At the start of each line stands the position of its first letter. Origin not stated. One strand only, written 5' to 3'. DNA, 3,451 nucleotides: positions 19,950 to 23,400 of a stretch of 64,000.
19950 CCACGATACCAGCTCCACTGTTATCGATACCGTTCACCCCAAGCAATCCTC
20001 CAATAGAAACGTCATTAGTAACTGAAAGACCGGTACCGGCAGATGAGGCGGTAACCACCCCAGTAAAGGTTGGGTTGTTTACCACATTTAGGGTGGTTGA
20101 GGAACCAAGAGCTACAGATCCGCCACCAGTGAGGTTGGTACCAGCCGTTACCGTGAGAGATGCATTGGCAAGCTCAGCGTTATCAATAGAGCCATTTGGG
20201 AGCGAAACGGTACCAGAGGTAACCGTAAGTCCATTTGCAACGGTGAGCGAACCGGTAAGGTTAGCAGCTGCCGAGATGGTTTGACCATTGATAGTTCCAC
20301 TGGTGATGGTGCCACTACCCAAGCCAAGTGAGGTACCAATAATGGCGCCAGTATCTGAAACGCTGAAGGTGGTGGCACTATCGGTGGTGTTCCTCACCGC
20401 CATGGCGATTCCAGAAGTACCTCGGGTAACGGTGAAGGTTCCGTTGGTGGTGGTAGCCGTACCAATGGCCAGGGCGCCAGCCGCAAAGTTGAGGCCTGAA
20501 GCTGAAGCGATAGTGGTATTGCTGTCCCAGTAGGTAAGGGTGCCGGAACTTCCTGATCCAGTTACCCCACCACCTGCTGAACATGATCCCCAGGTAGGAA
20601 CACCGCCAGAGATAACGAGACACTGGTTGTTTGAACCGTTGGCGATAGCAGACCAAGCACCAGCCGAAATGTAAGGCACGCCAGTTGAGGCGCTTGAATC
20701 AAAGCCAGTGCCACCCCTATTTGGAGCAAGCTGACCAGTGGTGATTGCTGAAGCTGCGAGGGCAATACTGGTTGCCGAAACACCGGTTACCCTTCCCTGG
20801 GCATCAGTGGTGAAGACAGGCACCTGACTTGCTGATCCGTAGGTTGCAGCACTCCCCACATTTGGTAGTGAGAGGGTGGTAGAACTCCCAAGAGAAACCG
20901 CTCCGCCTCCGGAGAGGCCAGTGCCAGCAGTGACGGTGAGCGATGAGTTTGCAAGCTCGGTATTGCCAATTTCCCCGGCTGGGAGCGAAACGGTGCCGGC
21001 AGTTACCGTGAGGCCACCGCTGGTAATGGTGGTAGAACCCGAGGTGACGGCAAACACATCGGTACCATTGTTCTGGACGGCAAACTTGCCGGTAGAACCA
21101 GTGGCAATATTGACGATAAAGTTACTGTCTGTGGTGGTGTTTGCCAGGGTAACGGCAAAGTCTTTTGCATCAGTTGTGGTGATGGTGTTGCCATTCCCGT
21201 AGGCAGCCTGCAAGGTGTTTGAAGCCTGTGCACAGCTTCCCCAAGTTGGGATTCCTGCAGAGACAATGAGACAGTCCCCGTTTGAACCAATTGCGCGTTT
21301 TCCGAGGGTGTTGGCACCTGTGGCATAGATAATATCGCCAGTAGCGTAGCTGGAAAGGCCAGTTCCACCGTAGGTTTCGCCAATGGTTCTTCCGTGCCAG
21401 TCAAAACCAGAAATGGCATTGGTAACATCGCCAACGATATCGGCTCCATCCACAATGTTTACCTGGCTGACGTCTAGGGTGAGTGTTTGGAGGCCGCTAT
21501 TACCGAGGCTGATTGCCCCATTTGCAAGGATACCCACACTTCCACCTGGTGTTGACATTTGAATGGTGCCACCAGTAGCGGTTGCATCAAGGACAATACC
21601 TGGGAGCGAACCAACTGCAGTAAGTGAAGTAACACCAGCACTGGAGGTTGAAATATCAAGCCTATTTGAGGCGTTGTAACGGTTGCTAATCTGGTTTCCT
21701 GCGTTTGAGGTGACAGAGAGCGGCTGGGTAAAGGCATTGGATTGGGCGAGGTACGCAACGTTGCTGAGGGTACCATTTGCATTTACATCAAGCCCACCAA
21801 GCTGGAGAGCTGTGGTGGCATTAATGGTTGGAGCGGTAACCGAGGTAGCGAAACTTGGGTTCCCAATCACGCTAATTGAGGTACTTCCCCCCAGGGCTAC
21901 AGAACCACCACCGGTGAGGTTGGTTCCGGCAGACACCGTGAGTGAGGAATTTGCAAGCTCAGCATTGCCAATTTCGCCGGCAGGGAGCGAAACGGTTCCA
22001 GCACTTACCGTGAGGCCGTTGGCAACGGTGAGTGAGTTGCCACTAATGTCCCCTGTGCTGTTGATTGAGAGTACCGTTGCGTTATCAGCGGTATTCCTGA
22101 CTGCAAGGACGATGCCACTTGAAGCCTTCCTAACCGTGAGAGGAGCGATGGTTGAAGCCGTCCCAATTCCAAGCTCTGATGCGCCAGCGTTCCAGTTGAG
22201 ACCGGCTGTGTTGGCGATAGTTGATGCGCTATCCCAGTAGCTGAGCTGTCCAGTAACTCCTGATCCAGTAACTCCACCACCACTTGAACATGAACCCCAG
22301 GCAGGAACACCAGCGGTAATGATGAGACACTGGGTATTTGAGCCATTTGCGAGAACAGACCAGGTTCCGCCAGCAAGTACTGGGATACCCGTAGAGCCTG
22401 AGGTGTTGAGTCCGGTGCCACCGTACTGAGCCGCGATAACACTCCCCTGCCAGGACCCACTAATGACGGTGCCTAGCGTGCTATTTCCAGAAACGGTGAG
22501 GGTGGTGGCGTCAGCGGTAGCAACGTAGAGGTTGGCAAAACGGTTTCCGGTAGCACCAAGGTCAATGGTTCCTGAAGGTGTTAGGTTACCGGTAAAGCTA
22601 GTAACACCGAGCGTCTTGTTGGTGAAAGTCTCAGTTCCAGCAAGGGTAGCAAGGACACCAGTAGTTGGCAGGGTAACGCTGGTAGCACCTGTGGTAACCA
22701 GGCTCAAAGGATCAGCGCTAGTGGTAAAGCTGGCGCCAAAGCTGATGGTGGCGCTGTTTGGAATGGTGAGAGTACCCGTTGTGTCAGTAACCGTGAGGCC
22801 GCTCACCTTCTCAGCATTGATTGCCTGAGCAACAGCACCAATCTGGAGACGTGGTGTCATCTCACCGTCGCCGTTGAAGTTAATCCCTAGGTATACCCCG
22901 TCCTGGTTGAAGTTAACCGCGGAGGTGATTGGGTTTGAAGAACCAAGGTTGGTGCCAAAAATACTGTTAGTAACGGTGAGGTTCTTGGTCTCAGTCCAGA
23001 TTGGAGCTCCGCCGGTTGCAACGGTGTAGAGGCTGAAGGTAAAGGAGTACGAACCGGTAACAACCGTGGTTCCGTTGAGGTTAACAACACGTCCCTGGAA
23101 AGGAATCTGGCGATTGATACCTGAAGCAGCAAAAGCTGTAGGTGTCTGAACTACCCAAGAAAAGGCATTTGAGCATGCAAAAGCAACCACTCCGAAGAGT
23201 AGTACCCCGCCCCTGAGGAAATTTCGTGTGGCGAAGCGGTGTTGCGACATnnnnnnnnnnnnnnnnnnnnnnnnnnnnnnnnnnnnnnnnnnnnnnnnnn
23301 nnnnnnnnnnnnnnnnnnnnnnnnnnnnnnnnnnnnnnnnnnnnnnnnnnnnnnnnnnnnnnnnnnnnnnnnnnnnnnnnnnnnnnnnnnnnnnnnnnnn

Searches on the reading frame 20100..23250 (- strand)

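Call 7: search_protein_families(library=pfam, max_evalue=0.1, proteins=[window:20100-23250:-])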
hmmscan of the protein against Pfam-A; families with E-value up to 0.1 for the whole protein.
window:20100-23250:- (1050 aa): 0 families

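Call 40: search_protein_families(library=ncbifam, max_evalue=0.01, proteins=[window:20100-23250:-])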
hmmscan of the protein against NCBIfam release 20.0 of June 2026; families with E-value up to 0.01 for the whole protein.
window:20100-23250:- (1050 aa): 0 families

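Call 41: search_protein_families(library=phrogs, max_evalue=0.001, proteins=[window:20100-23250:-])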
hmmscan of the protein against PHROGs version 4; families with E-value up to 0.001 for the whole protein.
window:20100-23250:- (1050 aa): 0 families

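Call 74: search_solved_structures(query=window:20100-23250:-, max_evalue=0.1)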
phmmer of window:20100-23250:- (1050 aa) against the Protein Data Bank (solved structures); distinct sequences matched with E-value up to 0.1: 1.
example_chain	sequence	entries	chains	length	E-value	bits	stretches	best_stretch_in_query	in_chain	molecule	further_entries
6p9j_L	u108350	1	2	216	0.074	14.4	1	444-534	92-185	human anti staphylococcus aureus antibody STAU-229 Fab light chain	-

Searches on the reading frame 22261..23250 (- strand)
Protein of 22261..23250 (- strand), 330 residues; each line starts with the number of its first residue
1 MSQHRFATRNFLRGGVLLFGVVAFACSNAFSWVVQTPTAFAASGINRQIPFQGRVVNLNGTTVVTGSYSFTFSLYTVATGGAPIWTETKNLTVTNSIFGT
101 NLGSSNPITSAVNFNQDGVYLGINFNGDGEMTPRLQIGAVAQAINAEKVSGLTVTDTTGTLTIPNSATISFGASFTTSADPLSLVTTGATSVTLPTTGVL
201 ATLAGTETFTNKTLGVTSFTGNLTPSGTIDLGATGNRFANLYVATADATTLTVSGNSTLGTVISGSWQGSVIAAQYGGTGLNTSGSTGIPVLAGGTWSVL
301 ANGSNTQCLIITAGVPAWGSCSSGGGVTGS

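Call 64: find_homologous_proteins(query=window:22261-23250:-, max_evalue=0.001)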
Query window:22261-23250:- (330 aa): 106 proteins with E <= 0.001 among 8000 candidates.
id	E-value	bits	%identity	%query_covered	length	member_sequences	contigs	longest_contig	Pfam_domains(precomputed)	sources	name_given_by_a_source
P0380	5.7e-62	228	59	66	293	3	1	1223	-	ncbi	ncbi:MAG: hypothetical protein AAB708_02510, partial [Patescibacteria group bacterium]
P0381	5.2e-58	215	62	57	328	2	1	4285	-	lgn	-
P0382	2.5e-56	210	62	54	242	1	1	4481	-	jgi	-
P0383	4.4e-56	209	56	64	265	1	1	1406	-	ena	-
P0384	1.7e-55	207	62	55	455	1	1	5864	-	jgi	jgi:hypothetical protein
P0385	1.8e-55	207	60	55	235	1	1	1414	-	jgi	jgi:hypothetical protein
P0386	2.5e-55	206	63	56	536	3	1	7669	-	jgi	-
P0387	2.5e-53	200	53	67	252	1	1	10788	-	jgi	jgi:hypothetical protein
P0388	3.0e-53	199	55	52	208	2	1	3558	-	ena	-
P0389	1.5e-52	197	52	67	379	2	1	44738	-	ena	-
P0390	7.3e-52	195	53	67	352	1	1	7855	-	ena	-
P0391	2.2e-51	193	53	67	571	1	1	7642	-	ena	-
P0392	4.3e-51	192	54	62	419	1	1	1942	-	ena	-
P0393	1.1e-49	188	56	57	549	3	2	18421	-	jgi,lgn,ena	-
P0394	2.6e-49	186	52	65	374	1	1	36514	-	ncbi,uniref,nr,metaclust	ncbi:hypothetical protein A2Z33_00150 [Candidatus Gottesmanbacteria bacterium RBG_16_52_11]|uniref:U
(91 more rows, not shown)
